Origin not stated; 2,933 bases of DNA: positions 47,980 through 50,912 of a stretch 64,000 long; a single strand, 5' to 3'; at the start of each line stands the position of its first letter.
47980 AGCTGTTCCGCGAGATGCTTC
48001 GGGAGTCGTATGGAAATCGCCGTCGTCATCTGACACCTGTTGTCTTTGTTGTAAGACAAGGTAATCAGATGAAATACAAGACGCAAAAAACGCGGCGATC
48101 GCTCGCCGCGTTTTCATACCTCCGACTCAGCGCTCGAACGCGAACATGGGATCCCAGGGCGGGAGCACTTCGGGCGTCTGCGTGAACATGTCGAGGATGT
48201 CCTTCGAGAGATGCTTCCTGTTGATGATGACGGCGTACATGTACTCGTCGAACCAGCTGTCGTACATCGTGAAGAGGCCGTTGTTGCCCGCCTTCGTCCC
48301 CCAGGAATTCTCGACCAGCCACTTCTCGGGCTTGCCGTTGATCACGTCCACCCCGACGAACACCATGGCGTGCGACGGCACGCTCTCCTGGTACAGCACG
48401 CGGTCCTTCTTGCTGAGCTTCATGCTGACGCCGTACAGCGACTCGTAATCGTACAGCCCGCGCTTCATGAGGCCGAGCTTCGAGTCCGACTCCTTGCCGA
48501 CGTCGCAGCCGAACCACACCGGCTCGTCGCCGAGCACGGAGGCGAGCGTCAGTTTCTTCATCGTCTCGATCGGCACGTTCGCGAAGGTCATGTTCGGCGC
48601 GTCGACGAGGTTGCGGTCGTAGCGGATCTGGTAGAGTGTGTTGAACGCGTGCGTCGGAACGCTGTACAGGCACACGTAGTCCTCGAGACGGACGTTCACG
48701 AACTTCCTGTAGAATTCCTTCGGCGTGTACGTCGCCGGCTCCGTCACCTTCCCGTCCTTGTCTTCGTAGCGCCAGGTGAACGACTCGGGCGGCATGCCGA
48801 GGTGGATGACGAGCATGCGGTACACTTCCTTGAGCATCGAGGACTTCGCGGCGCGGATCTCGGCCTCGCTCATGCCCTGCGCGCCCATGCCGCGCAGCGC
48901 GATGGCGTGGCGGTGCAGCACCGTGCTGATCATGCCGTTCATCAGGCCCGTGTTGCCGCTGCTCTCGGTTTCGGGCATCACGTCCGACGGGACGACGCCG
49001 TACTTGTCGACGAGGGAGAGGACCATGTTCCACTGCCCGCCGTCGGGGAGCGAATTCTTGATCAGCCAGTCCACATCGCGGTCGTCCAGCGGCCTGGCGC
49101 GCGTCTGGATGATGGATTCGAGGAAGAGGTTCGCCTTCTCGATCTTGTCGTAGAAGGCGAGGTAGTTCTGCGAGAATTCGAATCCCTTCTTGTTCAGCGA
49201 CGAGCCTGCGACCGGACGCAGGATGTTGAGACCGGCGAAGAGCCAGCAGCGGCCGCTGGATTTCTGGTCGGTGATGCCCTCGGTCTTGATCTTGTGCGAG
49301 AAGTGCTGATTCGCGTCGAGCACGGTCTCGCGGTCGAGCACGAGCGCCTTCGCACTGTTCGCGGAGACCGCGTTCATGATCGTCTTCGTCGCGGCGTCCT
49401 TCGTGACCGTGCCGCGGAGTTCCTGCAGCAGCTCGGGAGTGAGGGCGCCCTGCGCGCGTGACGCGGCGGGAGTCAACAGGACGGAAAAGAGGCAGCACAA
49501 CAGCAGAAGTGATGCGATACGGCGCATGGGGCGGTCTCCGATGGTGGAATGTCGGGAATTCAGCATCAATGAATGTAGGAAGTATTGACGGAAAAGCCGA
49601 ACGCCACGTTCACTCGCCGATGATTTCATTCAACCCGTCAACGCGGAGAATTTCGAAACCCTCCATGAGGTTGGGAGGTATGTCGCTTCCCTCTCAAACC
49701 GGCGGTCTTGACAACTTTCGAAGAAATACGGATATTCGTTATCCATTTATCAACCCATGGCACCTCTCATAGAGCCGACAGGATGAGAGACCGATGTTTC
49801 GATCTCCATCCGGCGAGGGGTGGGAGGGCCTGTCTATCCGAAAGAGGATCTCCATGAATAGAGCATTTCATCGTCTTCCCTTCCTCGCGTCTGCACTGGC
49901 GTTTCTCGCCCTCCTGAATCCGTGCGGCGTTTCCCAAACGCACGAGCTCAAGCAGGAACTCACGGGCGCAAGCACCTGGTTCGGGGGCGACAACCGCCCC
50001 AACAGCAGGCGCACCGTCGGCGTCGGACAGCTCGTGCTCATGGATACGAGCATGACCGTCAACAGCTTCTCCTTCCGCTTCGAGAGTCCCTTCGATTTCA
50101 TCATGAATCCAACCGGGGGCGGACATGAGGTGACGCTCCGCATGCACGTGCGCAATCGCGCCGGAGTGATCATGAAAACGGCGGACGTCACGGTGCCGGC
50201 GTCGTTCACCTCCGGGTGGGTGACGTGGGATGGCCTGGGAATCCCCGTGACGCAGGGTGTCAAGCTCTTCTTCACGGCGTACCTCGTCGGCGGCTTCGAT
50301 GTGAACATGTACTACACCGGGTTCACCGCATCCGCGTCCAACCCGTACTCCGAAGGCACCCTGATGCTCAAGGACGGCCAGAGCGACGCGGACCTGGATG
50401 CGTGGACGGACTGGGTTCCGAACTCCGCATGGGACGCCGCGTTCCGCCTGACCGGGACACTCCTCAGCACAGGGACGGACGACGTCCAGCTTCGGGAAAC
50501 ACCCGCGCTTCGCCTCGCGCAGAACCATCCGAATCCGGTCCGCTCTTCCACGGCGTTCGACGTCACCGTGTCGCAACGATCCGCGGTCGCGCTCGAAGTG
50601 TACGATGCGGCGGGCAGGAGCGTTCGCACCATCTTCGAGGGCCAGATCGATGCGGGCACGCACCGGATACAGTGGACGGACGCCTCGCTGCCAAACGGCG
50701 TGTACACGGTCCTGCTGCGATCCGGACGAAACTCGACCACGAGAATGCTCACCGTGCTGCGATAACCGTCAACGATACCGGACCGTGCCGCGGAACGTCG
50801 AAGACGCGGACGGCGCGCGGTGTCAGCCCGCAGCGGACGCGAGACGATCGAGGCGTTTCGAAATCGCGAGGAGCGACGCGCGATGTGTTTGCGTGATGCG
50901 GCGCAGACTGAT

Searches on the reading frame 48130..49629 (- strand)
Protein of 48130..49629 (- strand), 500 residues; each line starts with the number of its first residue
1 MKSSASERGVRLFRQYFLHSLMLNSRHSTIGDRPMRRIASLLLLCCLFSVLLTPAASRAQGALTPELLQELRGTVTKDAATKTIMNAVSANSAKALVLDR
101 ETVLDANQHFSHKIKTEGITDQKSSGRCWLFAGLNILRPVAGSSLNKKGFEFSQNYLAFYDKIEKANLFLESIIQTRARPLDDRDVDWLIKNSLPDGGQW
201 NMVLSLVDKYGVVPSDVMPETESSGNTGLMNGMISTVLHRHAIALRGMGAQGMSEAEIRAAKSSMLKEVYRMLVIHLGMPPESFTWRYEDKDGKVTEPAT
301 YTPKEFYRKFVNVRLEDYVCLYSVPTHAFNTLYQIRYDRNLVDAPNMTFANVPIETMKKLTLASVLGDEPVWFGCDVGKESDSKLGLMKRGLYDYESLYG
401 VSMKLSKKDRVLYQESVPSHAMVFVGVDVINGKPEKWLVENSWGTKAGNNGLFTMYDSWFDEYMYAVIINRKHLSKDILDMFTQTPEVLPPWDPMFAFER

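Call 74: search_protein_families(library=pfam, proteins=[window:48130-49629:-], max_evalue=0.00001)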
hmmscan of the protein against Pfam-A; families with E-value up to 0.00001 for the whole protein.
window:48130-49629:- (500 aa): 2 families
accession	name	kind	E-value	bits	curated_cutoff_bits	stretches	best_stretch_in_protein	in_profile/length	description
PF03051.21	Peptidase_C1_2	-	1.2e-151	505.9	22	1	63-495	2-437/438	Peptidase C1-like family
PF00112.29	Peptidase_C1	-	1.6e-06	28.8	20.7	0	418-457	166-204/220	Papain family cysteine protease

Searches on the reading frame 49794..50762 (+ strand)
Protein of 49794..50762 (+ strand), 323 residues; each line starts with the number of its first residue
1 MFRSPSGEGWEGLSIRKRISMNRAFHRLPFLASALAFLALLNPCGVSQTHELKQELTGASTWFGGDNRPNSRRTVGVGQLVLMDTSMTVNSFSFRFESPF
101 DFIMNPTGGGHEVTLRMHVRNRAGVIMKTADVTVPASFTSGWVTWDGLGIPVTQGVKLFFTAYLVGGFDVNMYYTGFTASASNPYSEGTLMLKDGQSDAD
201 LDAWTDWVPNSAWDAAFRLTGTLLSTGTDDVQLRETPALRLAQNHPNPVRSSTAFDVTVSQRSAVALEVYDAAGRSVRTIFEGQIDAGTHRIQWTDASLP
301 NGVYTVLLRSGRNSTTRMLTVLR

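Call 74: search_protein_families(library=pfam, proteins=[window:49794-50762:+], max_evalue=0.00001)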
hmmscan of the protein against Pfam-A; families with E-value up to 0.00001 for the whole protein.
window:49794-50762:+ (323 aa): 1 family
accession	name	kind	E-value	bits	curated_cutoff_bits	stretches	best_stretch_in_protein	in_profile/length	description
PF13860.13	FlgD_ig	-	1.9e-10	41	27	1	254-307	13-72/79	FlgD Ig-like domain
